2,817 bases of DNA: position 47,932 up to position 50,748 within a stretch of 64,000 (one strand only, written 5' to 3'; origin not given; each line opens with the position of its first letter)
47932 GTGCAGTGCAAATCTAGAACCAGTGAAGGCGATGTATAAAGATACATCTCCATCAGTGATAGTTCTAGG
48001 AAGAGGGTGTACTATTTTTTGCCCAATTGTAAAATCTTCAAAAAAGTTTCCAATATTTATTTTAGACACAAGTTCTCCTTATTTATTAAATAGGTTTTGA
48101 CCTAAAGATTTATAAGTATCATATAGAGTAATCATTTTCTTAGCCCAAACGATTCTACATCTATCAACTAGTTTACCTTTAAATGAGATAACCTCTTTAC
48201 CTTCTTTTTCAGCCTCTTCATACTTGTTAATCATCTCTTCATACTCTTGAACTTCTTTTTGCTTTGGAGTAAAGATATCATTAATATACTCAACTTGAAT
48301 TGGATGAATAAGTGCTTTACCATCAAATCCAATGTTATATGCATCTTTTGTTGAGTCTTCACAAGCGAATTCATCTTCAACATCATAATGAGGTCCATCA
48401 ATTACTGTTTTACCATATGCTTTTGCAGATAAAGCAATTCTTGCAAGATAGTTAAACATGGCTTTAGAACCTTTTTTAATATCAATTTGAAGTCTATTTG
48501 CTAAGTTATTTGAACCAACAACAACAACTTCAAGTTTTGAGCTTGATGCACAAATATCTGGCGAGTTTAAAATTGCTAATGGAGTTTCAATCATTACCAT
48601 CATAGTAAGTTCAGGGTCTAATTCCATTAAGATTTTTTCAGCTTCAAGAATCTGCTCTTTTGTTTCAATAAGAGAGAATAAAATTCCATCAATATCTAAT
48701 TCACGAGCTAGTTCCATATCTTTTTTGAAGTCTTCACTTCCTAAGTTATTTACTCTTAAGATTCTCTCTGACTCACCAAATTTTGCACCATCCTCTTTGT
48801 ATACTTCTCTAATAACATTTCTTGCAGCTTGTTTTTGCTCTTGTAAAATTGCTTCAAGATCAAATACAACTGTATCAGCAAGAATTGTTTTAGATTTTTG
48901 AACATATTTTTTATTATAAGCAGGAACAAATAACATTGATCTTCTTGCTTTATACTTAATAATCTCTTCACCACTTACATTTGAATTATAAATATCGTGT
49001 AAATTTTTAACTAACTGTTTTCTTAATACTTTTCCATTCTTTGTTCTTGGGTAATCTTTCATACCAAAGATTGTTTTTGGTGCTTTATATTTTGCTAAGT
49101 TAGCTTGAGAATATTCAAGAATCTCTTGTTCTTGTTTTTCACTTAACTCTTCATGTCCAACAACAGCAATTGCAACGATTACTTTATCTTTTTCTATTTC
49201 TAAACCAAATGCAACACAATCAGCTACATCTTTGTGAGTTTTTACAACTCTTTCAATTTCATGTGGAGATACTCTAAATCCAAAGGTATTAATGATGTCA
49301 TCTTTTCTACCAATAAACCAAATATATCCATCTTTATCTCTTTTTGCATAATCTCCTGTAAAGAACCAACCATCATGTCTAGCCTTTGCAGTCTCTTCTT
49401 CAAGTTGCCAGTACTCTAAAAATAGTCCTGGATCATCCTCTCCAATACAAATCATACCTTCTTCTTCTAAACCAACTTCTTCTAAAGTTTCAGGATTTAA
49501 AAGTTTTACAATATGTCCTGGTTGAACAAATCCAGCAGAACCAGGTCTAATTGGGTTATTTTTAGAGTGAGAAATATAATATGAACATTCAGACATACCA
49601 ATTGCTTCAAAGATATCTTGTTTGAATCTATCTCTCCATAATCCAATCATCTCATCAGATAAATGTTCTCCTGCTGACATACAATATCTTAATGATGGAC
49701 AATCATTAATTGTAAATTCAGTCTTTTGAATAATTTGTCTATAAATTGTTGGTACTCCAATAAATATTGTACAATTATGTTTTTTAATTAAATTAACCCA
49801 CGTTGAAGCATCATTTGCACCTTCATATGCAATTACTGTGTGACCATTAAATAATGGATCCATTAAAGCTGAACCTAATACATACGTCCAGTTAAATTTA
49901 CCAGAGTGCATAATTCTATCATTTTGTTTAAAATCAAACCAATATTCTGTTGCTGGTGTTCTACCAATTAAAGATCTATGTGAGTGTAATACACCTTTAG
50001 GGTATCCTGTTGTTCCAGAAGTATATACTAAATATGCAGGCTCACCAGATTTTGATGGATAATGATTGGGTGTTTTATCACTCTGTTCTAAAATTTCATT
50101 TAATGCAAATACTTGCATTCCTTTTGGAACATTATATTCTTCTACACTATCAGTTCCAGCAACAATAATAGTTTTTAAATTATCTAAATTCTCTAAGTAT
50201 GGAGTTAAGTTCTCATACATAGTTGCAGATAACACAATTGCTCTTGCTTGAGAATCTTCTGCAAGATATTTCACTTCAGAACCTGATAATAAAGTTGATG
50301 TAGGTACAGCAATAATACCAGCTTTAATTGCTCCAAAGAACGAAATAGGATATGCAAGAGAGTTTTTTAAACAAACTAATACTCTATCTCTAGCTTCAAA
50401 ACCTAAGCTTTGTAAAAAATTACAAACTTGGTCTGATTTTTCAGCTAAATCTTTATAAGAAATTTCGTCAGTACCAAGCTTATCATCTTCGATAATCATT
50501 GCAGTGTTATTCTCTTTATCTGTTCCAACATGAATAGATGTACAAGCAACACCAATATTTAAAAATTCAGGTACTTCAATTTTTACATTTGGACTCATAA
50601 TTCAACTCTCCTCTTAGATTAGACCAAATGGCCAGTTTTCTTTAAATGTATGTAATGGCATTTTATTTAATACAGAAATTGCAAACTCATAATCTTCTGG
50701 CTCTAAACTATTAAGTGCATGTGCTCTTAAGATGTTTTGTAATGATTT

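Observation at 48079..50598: Ligase-lyase fusion whose CitE-like domain has lost the acidic residues kept by both neighbouring paralogues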

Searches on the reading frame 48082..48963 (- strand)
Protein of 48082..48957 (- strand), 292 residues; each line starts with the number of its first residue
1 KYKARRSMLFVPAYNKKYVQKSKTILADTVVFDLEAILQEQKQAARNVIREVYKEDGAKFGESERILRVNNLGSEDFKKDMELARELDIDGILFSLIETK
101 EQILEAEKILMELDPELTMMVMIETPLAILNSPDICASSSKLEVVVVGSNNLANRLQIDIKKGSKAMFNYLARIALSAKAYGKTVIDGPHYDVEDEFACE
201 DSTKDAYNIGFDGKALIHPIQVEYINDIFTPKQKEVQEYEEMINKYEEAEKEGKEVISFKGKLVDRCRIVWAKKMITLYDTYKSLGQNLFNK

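Call 6: search_solved_structures(query=window:48082-48957:-, max_evalue=0.01, show_alignments=4)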
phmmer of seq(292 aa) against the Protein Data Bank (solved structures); distinct sequences matched with E-value up to 0.01: 13.
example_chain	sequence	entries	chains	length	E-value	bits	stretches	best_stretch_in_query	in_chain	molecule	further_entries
5ugr_A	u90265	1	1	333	2.1e-24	89.7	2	173-280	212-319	Malyl-CoA lyase/beta-methylmalyl-CoA lyase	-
5vxc_A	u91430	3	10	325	1.4e-22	83.7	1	1-283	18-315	Citrate lyase subunit beta-like protein, mitochondrial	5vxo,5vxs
4l9y_A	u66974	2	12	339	1.9e-15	60.4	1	5-275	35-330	Malyl-CoA lyase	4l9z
6aq4_A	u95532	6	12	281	1.5e-14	57.4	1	8-276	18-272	Citrate lyase subunit beta-like protein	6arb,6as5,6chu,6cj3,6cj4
1z6k_A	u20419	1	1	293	1.8e-14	57.2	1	8-276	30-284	Citrate Lyase beta subunit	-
3qll_A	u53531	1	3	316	4.1e-14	56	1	5-243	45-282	Citrate lyase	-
1sgj_A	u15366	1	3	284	1.4e-13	54.2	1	6-276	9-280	citrate lyase, beta subunit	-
1u5h_A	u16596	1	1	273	4.8e-13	52.5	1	9-276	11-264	citE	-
1u5v_A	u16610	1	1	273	1.3e-12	51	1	9-276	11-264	citE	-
8khl_A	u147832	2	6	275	7.5e-11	45.3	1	6-274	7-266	Probable acyl-CoA lyase beta chain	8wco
9nzb_A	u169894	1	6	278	7.7e-11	45.3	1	6-274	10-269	Acyl-CoA lyase beta chain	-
4l7z_A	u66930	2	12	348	4.8e-09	39.4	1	171-276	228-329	HpcH/HpaI aldolase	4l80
6kin_A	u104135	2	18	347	2.3e-06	30.6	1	171-276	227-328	HpcH/HpaI aldolase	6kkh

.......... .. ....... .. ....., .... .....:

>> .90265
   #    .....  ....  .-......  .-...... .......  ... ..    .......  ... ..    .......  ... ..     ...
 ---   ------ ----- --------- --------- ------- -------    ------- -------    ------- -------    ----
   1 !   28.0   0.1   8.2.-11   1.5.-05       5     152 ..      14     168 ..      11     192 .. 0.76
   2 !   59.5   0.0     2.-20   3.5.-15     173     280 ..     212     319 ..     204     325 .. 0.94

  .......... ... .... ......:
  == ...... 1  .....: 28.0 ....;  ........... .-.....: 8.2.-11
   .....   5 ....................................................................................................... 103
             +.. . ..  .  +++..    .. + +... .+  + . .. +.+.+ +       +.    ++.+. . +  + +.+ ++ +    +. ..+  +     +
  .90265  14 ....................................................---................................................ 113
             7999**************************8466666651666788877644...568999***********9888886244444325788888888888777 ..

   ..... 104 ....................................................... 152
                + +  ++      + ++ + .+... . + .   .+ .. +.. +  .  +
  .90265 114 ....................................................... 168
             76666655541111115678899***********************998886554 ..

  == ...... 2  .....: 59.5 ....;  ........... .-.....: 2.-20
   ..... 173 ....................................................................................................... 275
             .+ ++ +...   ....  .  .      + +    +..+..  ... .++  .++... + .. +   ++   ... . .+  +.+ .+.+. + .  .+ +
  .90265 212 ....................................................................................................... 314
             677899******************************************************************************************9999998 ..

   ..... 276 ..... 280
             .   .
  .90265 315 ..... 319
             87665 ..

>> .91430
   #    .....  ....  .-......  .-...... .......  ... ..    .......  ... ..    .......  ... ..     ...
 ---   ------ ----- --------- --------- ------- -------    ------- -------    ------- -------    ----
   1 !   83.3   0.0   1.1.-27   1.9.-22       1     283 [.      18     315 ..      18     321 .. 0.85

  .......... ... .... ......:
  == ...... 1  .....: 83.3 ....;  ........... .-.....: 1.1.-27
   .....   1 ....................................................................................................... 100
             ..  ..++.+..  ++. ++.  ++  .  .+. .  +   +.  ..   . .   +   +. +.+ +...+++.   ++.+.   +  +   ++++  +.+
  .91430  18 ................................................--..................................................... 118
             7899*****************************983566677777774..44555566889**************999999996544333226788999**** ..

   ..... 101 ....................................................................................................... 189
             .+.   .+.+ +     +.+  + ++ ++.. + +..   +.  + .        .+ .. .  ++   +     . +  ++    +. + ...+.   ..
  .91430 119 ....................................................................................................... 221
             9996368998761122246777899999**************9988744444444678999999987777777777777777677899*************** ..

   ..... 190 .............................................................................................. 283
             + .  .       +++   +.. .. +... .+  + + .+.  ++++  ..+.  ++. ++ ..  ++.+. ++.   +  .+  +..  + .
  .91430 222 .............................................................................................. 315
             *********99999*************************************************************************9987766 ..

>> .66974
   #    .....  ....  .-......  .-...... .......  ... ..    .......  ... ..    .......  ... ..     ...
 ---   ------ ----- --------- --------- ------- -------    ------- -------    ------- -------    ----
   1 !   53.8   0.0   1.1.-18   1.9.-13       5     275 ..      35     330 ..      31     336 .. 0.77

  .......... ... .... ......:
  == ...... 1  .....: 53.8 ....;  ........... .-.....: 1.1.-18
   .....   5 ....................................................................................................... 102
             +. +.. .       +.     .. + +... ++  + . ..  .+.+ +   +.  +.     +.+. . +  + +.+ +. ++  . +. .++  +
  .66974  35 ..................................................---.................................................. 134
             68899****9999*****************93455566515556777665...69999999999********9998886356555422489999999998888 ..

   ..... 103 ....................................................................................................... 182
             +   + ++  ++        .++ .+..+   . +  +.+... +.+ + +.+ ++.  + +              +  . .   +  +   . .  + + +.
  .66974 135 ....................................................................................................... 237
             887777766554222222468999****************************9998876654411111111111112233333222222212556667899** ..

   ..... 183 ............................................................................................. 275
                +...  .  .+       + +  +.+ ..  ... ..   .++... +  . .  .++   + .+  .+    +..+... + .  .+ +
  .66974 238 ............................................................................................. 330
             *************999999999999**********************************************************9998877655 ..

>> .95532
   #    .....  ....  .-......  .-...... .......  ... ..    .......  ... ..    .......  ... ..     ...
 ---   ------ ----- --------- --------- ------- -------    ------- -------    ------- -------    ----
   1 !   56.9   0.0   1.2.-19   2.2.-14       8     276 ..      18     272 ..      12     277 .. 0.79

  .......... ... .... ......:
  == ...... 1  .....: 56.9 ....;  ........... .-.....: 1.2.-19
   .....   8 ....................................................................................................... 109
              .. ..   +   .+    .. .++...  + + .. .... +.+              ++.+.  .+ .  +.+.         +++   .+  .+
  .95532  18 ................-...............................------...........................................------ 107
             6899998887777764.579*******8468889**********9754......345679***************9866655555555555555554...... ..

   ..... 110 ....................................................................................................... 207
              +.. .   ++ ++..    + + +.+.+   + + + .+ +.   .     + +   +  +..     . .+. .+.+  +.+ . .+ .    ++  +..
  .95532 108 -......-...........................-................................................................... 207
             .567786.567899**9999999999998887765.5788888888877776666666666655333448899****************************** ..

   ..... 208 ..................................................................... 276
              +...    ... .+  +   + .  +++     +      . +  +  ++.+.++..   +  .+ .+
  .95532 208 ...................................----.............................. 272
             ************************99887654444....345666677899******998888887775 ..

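Call 44: search_protein_families(library=ncbifam, proteins=[window:48082-48957:-], max_evalue=0.001)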
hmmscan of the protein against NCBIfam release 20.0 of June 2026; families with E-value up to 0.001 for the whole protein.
seq(292 aa): 3 families
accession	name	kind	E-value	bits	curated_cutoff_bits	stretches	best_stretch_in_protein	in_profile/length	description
TIGR01588.1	citE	equivalog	2.2e-45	155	443.4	1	3-279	1-283/288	citrate (pro-3S)-lyase subunit beta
NF038242.1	RipC_Ccl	equivalog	1.3e-29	103.5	375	1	6-246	2-241/268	itaconate degradation C-C-lyase RipC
NF041626.1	malyCoAlyase_Halo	equivalog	1.8e-09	37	500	1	100-267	122-301/340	L-malyl-CoA/beta-methylmalyl-CoA lyase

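Call 76: predict_structure(alignment_id=A4)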
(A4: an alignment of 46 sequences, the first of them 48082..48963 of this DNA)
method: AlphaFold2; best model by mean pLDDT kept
length: 294 residues; sequences in the alignment: 46
mean_pLDDT: 90.3   pTM: 0.87
mean pLDDT of the five models: 90.3, 89.7, 89.0, 78.9, 78.3
residues with pLDDT >= 90: 211; 70-90: 66; 50-70: 10; < 50: 7
segments of 3 or more residues with pLDDT < 50: 290-294
pLDDT, mean of each block of 10 residues (from residue 1): 74 96 93 95 97 96 92 97 97 97 98 96 95 97 95 83 69 93 93 75 87 92 89 93 97 95 93 90 74 38
secondary structure, 60 per line:
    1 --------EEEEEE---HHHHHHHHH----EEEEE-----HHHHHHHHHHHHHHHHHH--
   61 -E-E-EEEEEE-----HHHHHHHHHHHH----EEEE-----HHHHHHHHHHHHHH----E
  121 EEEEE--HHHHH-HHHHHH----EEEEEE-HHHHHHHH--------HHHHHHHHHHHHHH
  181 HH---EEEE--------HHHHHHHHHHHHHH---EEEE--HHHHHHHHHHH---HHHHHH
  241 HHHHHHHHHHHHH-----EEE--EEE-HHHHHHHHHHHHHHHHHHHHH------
elements in order: E9-14 H18-26 E31-35 H41-58 E66-71 H77-88 E93-96 H102-115 E120-125 H128-132 H134-139 E144-149 H151-158 H167-182 E186-189 H198-211 E215-218 H221-231 H235-253 E259-261 E264-266 H268-288

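Call 79: fold_search(model_id=the predicted structure, library=pdb)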
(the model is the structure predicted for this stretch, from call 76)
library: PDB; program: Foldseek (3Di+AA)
matches with E <= 10: 1848; with E <= 0.001: 682
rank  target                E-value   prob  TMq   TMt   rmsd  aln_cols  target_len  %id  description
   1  4l9z_A                1.5e-20  1.00  0.78  0.74   4.1       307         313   22  Crystal Structure of Rhodobacter sphaeroides malyl-CoA lyase in complex with magnesium, oxalate, and CoA (released 2013-12-04)
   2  5ugr                  6.6e-20  1.00  0.84  0.76   4.8       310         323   25  Malyl-CoA lyase from Methylobacterium extorquens (released 2017-02-08)
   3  5vxc                  8.6e-20  1.00  0.81  0.79   3.6       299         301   23  Crystal Structure Analysis of human CLYBL in complex with free CoASH (released 2017-11-01)
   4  4l9y_A                1.1e-19  1.00  0.78  0.74   4.1       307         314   22  Crystal Structure of Rhodobacter sphaeroides malyl-CoA lyase in complex with magnesium, glyoxylate, and propionyl-CoA (released 2013-12-04)
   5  5vxo_A                1.8e-19  1.00  0.81  0.80   3.5       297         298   23  Crystal Structure Analysis of human CLYBL in complex with propionyl-CoA (released 2017-11-01)
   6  4l9y_C                2.8e-19  1.00  0.80  0.75   3.9       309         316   22  Crystal Structure of Rhodobacter sphaeroides malyl-CoA lyase in complex with magnesium, glyoxylate, and propionyl-CoA (released 2013-12-04)
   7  4l9y_F                6.4e-19  1.00  0.78  0.74   4.1       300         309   23  Crystal Structure of Rhodobacter sphaeroides malyl-CoA lyase in complex with magnesium, glyoxylate, and propionyl-CoA (released 2013-12-04)
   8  6aq4_C                8.4e-19  1.00  0.69  0.75   4.5       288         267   21  CRYSTAL STRUCTURE OF PROTEIN CiTE FROM MYCOBACTERIUM TUBERCULOSIS IN COMPLEX WITH MAGNESIUM, PYRUVATE AND CITRAMALYL-C (released 2018-08-01)
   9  6as5_A                9.9e-19  1.00  0.69  0.75   4.4       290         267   21  CRYSTAL STRUCTURE OF PROTEIN CitE FROM MYCOBACTERIUM TUBERCULOSIS IN COMPLEX WITH MAGNESIUM, ACETOACETATE AND COENZYME (released 2018-08-01)
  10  6aq4_A                1.8e-18  1.00  0.69  0.75   4.5       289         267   21  CRYSTAL STRUCTURE OF PROTEIN CiTE FROM MYCOBACTERIUM TUBERCULOSIS IN COMPLEX WITH MAGNESIUM, PYRUVATE AND CITRAMALYL-C (released 2018-08-01)
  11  6aq4_B                3.4e-18  1.00  0.70  0.75   4.3       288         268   22  CRYSTAL STRUCTURE OF PROTEIN CiTE FROM MYCOBACTERIUM TUBERCULOSIS IN COMPLEX WITH MAGNESIUM, PYRUVATE AND CITRAMALYL-C (released 2018-08-01)
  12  6arb_A                4.8e-18  1.00  0.70  0.76   4.2       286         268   22  CRYSTAL STRUCTURE OF PROTEIN CitE FROM MYCOBACTERIUM TUBERCULOSIS IN COMPLEX WITH MAGNESIUM, PYRUVATE AND COENZYME A (released 2018-08-01)
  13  6kin_F                5.0e-18  1.00  0.81  0.71   4.1       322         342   21  Crystal structure of the tri-functional malyl-CoA lyase from Roseiflexus castenholzii (released 2019-09-04)
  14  6kin_E                6.6e-18  1.00  0.79  0.68   5.4       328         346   21  Crystal structure of the tri-functional malyl-CoA lyase from Roseiflexus castenholzii (released 2019-09-04)
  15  6kkh_B                7.3e-18  1.00  0.80  0.69   5.3       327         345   21  Crystal structure of the oxalate bound malyl-CoA lyase from Roseiflexus castenholzii (released 2019-09-04)
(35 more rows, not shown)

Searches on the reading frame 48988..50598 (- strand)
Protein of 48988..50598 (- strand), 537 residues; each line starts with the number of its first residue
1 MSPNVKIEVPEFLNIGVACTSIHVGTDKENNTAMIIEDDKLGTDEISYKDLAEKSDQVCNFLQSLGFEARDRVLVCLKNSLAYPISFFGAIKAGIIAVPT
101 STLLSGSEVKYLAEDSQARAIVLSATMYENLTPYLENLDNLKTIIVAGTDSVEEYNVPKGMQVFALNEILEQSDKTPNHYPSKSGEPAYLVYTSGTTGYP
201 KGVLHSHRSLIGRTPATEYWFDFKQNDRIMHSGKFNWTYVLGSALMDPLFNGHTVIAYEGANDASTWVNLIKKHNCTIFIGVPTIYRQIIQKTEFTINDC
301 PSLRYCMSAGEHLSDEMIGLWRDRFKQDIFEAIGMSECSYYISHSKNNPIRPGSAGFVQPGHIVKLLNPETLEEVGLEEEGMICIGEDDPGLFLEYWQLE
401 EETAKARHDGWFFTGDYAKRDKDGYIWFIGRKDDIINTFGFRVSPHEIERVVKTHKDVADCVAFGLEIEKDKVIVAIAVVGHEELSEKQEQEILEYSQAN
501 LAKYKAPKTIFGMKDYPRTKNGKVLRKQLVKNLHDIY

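Call 60: search_solved_structures(query=window:48988-50598:-, max_evalue=1e-40)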
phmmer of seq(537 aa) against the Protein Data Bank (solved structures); distinct sequences matched with E-value up to 1e-40: 33.
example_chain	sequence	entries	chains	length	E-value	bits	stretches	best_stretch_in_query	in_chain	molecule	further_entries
4wv3_A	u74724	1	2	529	5.8e-55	190.1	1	44-529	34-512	Anthranilate-CoA ligase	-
3etc_A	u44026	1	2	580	1.4e-54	188.8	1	3-529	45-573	AMP-binding protein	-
8biq_D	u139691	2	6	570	2e-52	181.7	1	21-531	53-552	4-hydroxybutyrate--CoA ligase 1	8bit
2v7b_A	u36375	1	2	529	1.4e-51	178.9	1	43-529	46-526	BENZOATE-COENZYME A LIGASE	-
9g79_B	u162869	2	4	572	2.7e-51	178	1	15-529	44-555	Acetyl-coenzyme A synthetase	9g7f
4rlf_A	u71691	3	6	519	8.5e-48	166.4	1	44-529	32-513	Benzoate-coenzyme A ligase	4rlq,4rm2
4rm3_A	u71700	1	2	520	8.5e-48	166.4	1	44-529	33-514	Benzoate-coenzyme A ligase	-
4eat_A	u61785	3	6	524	8.7e-48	166.4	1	44-529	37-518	Benzoate-coenzyme A ligase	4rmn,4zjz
6m2o_A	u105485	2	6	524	2.6e-47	164.8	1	44-529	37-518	Benzoate-coenzyme A ligase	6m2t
6m2u_A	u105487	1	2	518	2.6e-47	164.8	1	44-529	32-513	Benzoate-coenzyme A ligase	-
4fuq_A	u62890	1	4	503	5.3e-47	163.8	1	42-537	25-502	Malonyl CoA synthetase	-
7kds_A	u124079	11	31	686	2.1e-46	161.8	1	13-530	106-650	Acetyl-coenzyme A synthetase 2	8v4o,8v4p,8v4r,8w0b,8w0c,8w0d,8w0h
4gxr_A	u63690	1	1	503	3e-46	161.3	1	42-537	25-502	Malonyl CoA synthetase, Benzoate-CoA ligase Chimeric protein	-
3r44_A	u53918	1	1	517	3.4e-46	161.1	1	46-529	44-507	fatty acyl CoA synthetase FADD13 (FATTY-ACYL-CoA SYNTHETASE)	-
4fut_A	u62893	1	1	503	3.5e-46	161.1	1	42-537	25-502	Malonyl CoA synthetase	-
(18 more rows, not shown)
